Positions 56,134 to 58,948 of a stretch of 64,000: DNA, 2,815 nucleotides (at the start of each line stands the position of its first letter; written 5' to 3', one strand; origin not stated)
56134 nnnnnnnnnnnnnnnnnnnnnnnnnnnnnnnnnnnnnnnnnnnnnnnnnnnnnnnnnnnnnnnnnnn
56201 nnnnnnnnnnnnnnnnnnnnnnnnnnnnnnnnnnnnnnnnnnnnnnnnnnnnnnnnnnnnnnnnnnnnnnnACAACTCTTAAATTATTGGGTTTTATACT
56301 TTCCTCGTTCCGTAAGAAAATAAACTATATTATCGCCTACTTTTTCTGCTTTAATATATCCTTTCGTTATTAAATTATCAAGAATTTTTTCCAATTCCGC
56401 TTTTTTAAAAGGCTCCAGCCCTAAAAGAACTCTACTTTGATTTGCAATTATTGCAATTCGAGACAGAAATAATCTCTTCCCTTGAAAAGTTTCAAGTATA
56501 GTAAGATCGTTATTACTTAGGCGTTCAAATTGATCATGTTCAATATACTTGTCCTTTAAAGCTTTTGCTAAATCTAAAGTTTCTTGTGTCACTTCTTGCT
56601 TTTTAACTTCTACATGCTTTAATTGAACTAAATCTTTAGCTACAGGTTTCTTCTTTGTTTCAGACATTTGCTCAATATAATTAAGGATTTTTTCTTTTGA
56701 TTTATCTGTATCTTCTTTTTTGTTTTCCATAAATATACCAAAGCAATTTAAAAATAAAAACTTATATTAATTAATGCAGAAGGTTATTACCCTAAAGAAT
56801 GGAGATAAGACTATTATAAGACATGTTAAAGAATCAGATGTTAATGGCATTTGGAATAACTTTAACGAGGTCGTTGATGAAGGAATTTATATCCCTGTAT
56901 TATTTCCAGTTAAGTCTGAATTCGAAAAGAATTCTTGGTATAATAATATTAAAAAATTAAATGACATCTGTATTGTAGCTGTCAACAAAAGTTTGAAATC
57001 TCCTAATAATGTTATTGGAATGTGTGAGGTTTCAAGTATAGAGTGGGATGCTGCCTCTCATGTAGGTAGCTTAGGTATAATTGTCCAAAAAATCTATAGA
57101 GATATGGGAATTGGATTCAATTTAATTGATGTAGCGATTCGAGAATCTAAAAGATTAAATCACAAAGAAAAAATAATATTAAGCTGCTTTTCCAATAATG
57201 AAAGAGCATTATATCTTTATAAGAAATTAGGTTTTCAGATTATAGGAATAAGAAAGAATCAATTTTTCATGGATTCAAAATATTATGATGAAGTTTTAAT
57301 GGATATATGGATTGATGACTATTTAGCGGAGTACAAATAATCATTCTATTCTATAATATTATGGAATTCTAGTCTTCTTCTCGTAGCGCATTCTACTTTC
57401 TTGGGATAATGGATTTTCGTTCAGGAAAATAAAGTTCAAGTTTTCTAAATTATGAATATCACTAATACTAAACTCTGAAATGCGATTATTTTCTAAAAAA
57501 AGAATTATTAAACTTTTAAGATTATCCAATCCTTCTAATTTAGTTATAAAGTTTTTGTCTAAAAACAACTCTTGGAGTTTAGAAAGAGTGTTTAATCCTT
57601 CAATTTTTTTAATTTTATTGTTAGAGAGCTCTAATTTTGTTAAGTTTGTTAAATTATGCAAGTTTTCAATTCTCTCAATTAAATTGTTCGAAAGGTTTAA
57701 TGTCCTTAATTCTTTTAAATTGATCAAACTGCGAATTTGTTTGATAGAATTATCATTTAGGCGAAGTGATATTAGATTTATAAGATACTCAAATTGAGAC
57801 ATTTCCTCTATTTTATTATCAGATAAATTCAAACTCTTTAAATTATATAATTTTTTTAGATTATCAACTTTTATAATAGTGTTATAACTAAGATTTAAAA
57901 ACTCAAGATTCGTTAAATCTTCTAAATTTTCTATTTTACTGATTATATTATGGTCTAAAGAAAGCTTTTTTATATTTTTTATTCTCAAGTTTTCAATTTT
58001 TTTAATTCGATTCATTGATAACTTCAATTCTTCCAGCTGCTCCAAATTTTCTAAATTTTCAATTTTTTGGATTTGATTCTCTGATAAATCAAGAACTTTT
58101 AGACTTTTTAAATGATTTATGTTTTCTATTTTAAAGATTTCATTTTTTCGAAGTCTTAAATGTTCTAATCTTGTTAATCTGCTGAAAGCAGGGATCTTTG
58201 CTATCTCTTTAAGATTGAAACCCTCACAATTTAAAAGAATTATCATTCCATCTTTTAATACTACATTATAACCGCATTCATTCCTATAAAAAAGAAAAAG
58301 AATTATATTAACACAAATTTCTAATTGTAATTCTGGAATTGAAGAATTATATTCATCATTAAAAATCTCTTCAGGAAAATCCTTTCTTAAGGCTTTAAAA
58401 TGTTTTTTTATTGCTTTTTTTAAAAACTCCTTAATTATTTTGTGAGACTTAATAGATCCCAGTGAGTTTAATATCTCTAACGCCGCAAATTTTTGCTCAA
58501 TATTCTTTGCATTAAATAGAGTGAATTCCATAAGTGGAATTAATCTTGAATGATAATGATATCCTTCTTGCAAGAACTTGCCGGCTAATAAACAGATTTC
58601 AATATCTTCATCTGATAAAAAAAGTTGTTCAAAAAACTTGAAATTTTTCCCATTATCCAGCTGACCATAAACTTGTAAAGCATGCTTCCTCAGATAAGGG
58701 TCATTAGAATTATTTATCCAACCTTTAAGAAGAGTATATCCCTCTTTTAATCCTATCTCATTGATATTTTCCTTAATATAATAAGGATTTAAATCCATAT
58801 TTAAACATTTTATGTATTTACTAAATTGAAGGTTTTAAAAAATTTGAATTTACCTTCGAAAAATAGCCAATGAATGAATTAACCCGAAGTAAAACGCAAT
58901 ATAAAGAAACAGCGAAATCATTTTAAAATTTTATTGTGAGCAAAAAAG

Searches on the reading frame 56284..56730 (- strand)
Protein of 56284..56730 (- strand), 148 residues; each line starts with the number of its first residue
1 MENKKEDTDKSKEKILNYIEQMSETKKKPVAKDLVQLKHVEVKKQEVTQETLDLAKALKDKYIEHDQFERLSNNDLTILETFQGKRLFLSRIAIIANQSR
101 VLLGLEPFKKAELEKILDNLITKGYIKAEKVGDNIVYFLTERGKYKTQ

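Call 62: search_protein_families(library=pfam, proteins=[window:56284-56730:-], max_evalue=0.001)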
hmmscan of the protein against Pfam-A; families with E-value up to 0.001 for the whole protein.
window:56284-56730:- (148 aa): 1 family
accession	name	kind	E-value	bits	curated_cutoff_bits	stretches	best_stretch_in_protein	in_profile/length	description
PF22665.2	DUF6293_C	-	7.5e-05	23.6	27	0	114-145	65-96/101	DUF6293 C-terminal winged helix domain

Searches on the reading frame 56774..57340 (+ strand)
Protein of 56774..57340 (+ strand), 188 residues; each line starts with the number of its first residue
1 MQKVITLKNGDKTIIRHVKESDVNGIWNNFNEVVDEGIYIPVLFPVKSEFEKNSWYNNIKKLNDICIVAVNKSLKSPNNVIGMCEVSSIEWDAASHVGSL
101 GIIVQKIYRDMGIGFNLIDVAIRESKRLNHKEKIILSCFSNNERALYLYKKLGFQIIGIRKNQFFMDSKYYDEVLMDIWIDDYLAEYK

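Call 62: search_protein_families(library=pfam, proteins=[window:56774-57340:+], max_evalue=0.001)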
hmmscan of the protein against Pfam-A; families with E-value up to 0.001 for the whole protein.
window:56774-57340:+ (188 aa): 6 families
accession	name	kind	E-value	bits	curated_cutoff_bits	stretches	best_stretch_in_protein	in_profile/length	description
PF00583.31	Acetyltransf_1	-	4.6e-12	46.7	20.7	1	55-154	24-116/116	Acetyltransferase (GNAT) family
PF13420.13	Acetyltransf_4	-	4.2e-10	40.3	24.3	1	77-174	57-154/155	Acetyltransferase (GNAT) domain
PF13508.13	Acetyltransf_7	-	8e-09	36.2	27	1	65-155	4-83/84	Acetyltransferase (GNAT) domain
PF13302.13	Acetyltransf_3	-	9.3e-08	33.3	25.4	1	14-155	3-138/138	Acetyltransferase (GNAT) domain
PF13673.13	Acetyltransf_10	-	0.00014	22.3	23.6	1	82-157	44-110/128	Acetyltransferase (GNAT) domain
PF08445.16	FR47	-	0.00033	21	22.1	1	88-157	12-80/86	FR47-like protein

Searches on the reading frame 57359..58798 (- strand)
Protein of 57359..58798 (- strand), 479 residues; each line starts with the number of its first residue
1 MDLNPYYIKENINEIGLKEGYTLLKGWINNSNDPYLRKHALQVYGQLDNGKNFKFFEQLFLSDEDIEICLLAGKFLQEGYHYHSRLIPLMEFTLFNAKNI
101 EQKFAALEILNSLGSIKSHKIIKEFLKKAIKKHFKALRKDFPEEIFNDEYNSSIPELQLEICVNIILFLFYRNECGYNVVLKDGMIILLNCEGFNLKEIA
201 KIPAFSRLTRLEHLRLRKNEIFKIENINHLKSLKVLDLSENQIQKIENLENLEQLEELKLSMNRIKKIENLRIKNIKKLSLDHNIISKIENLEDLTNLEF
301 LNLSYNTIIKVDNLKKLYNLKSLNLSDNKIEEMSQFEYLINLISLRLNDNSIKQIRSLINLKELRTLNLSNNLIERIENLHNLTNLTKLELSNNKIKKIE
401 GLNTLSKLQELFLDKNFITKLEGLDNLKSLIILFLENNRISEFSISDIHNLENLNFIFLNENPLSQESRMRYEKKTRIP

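Call 62: search_protein_families(library=pfam, proteins=[window:57359-58798:-], max_evalue=0.001)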
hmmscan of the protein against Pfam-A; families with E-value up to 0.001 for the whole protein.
window:57359-58798:- (479 aa): 8 families
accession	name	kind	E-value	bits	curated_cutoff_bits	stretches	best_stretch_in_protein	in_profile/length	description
PF12799.13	LRR_4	-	3.1e-38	129.3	27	7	384-426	1-44/44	Leucine Rich repeats (2 copies)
PF13855.12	LRR_8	-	5.4e-25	87.4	27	3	210-265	2-61/61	Leucine rich repeat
PF14580.12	LRR_9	-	1.1e-15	58.1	30.5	2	204-314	14-131/175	Leucine-rich repeat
PF23598.1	LRR_14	-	6.4e-10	38.7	40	3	189-328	27-177/353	Leucine-rich repeat region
PF13516.12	LRR_6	-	0.0001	22.5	23.4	0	229-244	1-16/24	Leucine Rich repeat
PF00560.39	LRR_1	-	0.0001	22.2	20.6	0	319-331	1-13/23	Leucine Rich Repeat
PF23952.1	LRR_EndoS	-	0.00013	22.6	27.9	0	235-328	27-116/116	Endo-beta-N-acetylglucosaminidase EndoS LRR domain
PF23211.1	LRR_LRWD1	-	0.00059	20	28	0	357-432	37-110/190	Leucine-rich repeat and WD repeat-containing protein 1, LRR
